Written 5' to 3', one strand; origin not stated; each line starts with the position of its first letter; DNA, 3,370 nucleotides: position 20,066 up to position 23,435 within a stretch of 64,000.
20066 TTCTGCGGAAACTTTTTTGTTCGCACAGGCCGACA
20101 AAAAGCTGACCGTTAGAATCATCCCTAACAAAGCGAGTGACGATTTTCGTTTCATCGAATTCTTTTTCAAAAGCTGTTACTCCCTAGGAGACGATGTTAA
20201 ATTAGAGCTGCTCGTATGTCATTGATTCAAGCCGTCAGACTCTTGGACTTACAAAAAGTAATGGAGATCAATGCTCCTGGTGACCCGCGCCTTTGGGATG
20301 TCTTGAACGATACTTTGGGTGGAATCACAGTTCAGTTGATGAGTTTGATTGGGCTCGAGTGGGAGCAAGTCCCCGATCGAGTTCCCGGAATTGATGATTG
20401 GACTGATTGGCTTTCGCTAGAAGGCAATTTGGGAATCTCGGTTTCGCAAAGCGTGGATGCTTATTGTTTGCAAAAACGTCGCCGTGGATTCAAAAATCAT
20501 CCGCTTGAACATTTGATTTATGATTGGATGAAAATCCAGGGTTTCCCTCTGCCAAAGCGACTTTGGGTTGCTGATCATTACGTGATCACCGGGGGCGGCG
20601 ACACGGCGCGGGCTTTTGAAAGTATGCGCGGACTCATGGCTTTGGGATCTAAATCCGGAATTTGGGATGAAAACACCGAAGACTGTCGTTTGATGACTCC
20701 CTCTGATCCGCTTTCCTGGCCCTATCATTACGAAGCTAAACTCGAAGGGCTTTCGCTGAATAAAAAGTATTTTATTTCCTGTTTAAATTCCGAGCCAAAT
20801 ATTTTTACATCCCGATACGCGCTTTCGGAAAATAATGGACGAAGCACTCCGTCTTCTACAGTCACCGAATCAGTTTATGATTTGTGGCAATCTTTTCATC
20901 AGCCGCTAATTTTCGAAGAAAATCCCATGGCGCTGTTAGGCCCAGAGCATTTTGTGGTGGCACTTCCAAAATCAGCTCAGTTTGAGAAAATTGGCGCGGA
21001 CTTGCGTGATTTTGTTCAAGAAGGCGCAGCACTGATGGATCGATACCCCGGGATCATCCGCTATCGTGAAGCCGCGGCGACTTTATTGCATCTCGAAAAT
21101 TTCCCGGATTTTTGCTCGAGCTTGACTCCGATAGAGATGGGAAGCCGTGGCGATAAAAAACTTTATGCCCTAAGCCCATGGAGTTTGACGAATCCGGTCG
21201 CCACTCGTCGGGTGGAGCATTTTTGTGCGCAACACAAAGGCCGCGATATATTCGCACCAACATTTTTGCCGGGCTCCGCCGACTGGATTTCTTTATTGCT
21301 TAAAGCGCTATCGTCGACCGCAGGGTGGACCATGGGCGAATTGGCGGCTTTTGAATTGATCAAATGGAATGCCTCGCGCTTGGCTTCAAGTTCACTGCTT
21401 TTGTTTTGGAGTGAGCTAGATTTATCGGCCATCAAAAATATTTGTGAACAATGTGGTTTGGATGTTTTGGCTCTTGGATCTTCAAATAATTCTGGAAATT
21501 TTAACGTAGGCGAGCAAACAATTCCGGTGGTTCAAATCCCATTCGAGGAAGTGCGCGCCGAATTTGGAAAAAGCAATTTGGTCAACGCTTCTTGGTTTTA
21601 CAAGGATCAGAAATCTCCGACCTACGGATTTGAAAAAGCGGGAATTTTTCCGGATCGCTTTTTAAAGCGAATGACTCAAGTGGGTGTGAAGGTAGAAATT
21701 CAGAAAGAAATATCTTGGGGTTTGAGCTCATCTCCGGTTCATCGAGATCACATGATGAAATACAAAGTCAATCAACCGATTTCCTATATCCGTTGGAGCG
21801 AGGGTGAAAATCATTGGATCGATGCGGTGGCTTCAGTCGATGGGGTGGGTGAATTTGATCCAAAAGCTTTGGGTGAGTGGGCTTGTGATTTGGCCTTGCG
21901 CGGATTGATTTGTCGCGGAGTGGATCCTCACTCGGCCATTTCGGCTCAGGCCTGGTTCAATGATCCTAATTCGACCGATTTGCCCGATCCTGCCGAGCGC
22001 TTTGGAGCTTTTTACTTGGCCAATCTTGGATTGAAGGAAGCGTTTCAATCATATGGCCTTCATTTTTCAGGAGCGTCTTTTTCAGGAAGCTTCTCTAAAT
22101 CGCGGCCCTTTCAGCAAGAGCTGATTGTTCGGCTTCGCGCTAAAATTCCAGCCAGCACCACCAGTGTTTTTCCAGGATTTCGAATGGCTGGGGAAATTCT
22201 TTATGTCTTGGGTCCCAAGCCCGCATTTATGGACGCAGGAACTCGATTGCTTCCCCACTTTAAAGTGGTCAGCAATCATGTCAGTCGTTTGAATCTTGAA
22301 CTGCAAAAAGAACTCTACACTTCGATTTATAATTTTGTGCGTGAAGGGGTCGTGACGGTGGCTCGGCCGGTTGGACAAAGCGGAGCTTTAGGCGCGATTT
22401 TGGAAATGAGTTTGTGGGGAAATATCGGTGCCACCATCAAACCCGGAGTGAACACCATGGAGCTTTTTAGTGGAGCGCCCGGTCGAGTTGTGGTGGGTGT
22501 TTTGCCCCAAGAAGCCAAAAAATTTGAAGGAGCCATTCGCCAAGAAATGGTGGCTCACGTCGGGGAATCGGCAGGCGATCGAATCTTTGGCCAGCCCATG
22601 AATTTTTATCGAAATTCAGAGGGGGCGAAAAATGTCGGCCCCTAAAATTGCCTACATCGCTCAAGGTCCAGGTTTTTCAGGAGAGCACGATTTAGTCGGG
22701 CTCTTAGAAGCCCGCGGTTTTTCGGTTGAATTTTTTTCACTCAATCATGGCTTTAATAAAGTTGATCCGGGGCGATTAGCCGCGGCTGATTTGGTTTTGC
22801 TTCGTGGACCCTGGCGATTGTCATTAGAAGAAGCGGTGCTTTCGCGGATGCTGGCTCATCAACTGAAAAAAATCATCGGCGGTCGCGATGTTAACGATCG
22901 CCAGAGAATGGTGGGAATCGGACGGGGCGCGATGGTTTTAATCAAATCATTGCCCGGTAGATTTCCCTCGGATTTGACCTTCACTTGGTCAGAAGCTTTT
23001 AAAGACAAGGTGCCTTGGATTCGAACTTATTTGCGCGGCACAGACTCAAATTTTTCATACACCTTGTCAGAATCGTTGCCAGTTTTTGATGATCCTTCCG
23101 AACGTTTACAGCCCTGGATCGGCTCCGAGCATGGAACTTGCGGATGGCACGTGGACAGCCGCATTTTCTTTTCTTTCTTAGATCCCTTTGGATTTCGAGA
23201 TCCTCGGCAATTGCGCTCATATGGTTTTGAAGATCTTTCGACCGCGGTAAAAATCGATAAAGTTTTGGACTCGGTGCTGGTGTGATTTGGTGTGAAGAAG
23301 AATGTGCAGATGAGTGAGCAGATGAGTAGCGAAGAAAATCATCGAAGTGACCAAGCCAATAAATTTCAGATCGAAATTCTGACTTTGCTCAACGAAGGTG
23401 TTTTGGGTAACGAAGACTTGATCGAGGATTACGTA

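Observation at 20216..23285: Coupled PurL-like / PurQ-like pair in which the alignable catalytic residues are replaced (candidate pseudoenzyme module)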

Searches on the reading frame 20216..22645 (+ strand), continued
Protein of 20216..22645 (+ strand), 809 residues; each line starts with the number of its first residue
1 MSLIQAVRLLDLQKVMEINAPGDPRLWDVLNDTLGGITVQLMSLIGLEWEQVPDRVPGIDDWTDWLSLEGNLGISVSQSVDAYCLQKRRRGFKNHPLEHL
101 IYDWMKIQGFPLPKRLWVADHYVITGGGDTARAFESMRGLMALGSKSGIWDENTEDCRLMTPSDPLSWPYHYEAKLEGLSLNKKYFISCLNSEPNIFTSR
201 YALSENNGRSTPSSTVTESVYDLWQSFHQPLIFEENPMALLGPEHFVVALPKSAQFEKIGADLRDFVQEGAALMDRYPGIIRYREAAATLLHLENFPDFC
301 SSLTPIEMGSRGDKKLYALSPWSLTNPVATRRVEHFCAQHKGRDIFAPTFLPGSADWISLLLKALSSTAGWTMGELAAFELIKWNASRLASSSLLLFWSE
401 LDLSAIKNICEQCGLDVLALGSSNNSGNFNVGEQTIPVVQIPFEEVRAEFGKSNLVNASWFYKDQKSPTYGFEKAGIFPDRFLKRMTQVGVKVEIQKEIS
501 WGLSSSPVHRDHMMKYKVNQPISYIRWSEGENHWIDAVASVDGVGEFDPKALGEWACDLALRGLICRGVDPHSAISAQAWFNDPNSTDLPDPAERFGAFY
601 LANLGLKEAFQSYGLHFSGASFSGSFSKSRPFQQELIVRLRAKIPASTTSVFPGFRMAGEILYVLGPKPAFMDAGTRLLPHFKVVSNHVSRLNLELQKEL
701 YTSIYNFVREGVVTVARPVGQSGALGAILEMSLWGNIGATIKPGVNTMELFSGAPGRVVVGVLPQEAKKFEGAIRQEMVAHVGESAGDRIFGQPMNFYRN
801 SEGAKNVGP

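Call 78: list_cluster_members(proteins=[P0038, P0042, P0043, P0048, P0049, P0050, P0037, P0039, P0040, P0046])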
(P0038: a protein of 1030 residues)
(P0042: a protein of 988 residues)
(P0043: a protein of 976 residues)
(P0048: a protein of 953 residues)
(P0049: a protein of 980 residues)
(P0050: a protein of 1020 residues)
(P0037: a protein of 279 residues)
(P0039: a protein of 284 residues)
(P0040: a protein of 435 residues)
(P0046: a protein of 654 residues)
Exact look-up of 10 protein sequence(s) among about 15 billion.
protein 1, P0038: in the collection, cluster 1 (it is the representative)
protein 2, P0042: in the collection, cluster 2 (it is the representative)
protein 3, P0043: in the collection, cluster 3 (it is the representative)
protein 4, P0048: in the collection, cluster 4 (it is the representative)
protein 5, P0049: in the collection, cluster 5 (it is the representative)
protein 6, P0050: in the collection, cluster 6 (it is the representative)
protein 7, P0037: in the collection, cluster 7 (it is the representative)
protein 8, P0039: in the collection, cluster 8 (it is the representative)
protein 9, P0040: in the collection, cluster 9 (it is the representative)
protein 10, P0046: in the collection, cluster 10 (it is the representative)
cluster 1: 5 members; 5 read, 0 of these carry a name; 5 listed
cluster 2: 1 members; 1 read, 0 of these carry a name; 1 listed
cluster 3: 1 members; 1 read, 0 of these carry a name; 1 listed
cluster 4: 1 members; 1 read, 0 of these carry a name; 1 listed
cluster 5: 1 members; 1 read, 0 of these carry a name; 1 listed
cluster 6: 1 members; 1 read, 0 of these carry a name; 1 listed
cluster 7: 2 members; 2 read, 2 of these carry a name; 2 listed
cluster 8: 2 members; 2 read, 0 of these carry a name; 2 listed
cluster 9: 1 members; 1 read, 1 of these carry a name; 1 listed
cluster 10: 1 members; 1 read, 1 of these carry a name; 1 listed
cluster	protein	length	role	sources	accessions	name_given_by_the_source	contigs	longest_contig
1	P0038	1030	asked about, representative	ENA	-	-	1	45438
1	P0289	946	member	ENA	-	-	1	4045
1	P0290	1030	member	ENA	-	-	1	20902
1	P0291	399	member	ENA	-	-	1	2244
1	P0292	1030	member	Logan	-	-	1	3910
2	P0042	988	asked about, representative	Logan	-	-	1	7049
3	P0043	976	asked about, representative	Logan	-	-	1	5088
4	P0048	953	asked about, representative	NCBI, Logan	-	-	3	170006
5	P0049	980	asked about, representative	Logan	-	-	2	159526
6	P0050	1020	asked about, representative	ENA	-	-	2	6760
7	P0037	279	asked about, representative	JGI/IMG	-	phosphoribosylformylglycinamidine synthase subunit PurSL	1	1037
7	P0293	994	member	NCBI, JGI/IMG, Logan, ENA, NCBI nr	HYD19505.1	MAG TPA: AIR synthase-related protein [Patescibacteria group bacterium] | AIR synthase-related protein [Patescibacteria group bacterium]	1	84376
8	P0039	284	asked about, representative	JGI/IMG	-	-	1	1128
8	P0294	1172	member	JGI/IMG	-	-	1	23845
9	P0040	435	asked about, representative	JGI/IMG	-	phosphoribosylformylglycinamidine synthase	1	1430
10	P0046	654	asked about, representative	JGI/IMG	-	phosphoribosylformylglycinamidine synthase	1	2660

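Call 89: search_protein_families(library=padloc, proteins=[window:20216-22645:+], max_evalue=0.01)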
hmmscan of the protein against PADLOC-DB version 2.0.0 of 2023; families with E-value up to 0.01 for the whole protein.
window:20216-22645:+ (809 aa): 0 families

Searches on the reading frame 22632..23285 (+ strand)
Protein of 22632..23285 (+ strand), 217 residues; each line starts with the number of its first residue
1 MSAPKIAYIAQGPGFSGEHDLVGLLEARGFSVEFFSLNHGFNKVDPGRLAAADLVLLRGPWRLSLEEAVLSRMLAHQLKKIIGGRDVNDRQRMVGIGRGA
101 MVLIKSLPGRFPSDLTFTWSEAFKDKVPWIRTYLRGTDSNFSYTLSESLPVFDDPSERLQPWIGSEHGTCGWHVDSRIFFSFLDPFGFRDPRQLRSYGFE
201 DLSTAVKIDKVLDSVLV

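Call 3: search_protein_families(library=pfam, proteins=[window:22632-23285:+], max_evalue=1)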
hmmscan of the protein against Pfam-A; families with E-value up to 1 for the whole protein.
window:22632-23285:+ (217 aa): 0 families

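Call 4: search_protein_families(library=ncbifam, proteins=[window:22632-23285:+], max_evalue=1)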
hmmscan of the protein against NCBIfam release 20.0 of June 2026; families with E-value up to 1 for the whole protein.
window:22632-23285:+ (217 aa): 0 families

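Call 6: find_homologous_proteins(query=window:22632-23285:+)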
Query window:22632-23285:+ (217 aa): 6 proteins with E <= 0.001 among 542 candidates.
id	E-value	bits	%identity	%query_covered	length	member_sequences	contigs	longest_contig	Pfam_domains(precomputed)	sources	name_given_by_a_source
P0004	1.4e-143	494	100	100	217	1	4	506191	-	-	-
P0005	1.5e-122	425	85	100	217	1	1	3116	-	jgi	jgi:hypothetical protein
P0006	4.2e-116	404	80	100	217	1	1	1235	-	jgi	jgi:hypothetical protein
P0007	7.7e-111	387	74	100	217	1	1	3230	-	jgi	-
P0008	5.6e-109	381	75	98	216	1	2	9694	-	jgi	jgi:hypothetical protein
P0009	4.8e-107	374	72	100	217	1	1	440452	-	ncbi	-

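Call 13: search_solved_structures(query=A2, max_evalue=10, show_alignments=3)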
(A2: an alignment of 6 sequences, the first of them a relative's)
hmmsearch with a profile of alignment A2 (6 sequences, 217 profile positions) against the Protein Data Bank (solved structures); distinct sequences matched with E-value up to 10: 2.
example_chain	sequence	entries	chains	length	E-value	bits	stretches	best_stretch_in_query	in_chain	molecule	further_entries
6jkg_A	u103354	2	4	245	0.3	13.8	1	4-43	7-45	Sterol-4-alpha-carboxylate 3-dehydrogenase, decarboxylating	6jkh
2hel_A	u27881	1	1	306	0.96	12.1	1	181-212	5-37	Eph receptor A4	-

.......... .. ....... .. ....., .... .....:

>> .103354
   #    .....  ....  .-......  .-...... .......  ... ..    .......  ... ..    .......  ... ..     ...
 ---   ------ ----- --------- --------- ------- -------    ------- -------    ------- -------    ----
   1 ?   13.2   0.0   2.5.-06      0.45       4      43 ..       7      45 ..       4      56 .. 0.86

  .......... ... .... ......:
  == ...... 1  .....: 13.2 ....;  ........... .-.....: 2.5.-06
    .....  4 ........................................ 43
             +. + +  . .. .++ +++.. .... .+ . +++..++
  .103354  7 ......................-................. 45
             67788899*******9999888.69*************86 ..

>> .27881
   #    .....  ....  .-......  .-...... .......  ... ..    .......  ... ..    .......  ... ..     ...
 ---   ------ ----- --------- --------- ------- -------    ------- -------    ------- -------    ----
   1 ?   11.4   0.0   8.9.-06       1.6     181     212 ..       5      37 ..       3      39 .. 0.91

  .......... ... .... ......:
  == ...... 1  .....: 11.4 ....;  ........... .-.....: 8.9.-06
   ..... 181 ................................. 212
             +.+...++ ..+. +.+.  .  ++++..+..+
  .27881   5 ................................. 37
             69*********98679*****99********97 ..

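Call 19: predict_structure(alignment_id=A2)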
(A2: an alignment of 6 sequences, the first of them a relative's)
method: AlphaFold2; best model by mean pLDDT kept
length: 217 residues; sequences in the alignment: 6
mean_pLDDT: 41.6   pTM: 0.40
mean pLDDT of the five models: 41.6, 40.9, 38.6, 37.6, 36.8
residues with pLDDT >= 90: 0; 70-90: 12; 50-70: 36; < 50: 169
segments of 3 or more residues with pLDDT < 50: 13-16, 38-40, 59-217
pLDDT, mean of each block of 10 residues (from residue 1): 63 53 69 65 54 53 38 36 30 30 32 34 34 29 35 36 38 39 37 35 36 38
secondary structure, 60 per line:
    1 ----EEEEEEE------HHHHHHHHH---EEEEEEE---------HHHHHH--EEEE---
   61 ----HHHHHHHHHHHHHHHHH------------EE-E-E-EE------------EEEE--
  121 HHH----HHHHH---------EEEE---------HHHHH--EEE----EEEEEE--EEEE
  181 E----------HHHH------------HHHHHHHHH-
elements in order: E5-11 H18-26 E30-36 H46-51 E54-57 H65-81 E115-118 H128-132 E142-145 H155-159 E162-164 E169-174 E177-181 H192-195 H208-216

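Call 54: search_protein_families(library=pfam, alignment_id=A5, max_evalue=10)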
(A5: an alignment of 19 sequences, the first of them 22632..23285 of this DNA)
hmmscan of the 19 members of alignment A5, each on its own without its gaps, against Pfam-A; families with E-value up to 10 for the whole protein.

A. member 1, window:22632-23285:+ (217 aa): 0 families

B. families by the number of members that match (of 19 scanned): 3 families
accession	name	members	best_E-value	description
PF14575.11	EphA2_TM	2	0.22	Ephrin type-A receptor 2 transmembrane domain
PF00465.25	Fe-ADH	1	0.098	Iron-containing alcohol dehydrogenase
PF09665.15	RE_Alw26IDE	1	0.11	Type II restriction endonuclease (RE_Alw26IDE)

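Call 55: search_solved_structures(query=A5, max_evalue=10, show_alignments=2)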
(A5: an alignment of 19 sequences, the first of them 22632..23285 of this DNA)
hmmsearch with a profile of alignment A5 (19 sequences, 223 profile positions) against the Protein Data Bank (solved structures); distinct sequences matched with E-value up to 10: 1.
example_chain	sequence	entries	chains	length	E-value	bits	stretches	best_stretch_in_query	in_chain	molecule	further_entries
4pfq_A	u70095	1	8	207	0.15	14.9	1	70-124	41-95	Hypoxanthine phosphoribosyltransferase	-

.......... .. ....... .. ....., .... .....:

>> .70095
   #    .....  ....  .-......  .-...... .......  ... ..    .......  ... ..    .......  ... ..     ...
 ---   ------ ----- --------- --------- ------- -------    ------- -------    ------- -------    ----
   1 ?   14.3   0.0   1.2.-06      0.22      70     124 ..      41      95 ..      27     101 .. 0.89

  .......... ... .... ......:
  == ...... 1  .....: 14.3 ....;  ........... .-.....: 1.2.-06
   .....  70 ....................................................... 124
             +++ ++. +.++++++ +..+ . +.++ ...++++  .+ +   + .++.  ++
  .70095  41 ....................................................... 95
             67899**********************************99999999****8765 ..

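Call 64: fold_search(model_id=the predicted structure, library=pdb)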
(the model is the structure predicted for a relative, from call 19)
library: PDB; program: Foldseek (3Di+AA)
matches with E <= 10: 1008; with E <= 0.001: 0
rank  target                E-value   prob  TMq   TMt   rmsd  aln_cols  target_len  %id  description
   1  3d54_D                6.2e-02  0.25  0.27  0.28  14.0       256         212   15  Structure of PurLQS from Thermotoga maritima (released 2008-07-22)
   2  7nkk_G                6.7e-02  0.21  0.13  0.12   9.7       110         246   15  Mycobacterium smegmatis ATP synthase rotor state 2 (released 2021-10-27)
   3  3r74_B                7.1e-02  0.18  0.21  0.09  14.9       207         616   14  Crystal structure of 2-amino-2-desoxyisochorismate synthase (ADIC) synthase PhzE from Burkholderia lata 383 (released 2011-03-30)
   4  6th8_MODEL_1_A        9.1e-02  0.96  0.21  0.35   2.9        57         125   16  Reconstructing the Origins of the HemD-like fold (released 2019-11-27)
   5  1t0b_F                9.1e-02  0.15  0.21  0.19  15.5       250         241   11  Structure of ThuA-like protein from Bacillus stearothermophilus (released 2004-08-03)
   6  7nkb_G                1.0e-01  0.21  0.13  0.11   9.7       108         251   15  Mycobacterium smegmatis ATP synthase rotor state 1 (released 2021-10-27)
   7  5i90_A                1.3e-01  0.57  0.24  0.14   8.6       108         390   15  Crystal Structure of PvdN from Pseudomonas Aeruginosa (released 2016-05-11)
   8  7njm_G                1.6e-01  0.15  0.12  0.10   9.4       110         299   15  Mycobacterium smegmatis ATP synthase state 1c (released 2021-10-27)
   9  3r76_A                1.8e-01  0.51  0.20  0.08   7.9        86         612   21  Crystal structure of 2-amino-2-desoxyisochorismate synthase (ADIC) synthase PhzE from Burkholderia lata 383 in complex (released 2011-03-30)
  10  3r75_A                1.9e-01  0.60  0.20  0.08   7.9        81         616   20  Crystal structure of 2-amino-2-desoxyisochorismate synthase (ADIC) synthase PhzE from Burkholderia lata 383 in complex (released 2011-03-30)
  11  3r75_B                1.9e-01  0.60  0.20  0.08   7.9        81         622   21  Crystal structure of 2-amino-2-desoxyisochorismate synthase (ADIC) synthase PhzE from Burkholderia lata 383 in complex (released 2011-03-30)
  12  3r74_A                1.9e-01  0.16  0.20  0.08  14.0       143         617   17  Crystal structure of 2-amino-2-desoxyisochorismate synthase (ADIC) synthase PhzE from Burkholderia lata 383 (released 2011-03-30)
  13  1xhe_B                2.2e-01  0.47  0.19  0.31   6.9        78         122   18  Crystal structure of the receiver domain of redox response regulator arca (released 2005-05-17)
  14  8rlm_A                2.2e-01  0.21  0.18  0.23   7.7        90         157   16  TRIF Oligomerisation (released 2025-07-16)
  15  4jza_A                2.4e-01  0.12  0.14  0.05  15.2       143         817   12  Crystal structure of a Legionella phosphoinositide phosphatase: insights into lipid metabolism in pathogen host intera (released 2013-07-17)
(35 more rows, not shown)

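Call 89: search_protein_families(library=padloc, proteins=[window:22632-23285:+], max_evalue=0.01)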
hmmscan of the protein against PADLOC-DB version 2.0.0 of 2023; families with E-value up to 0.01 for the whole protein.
window:22632-23285:+ (217 aa): 0 families
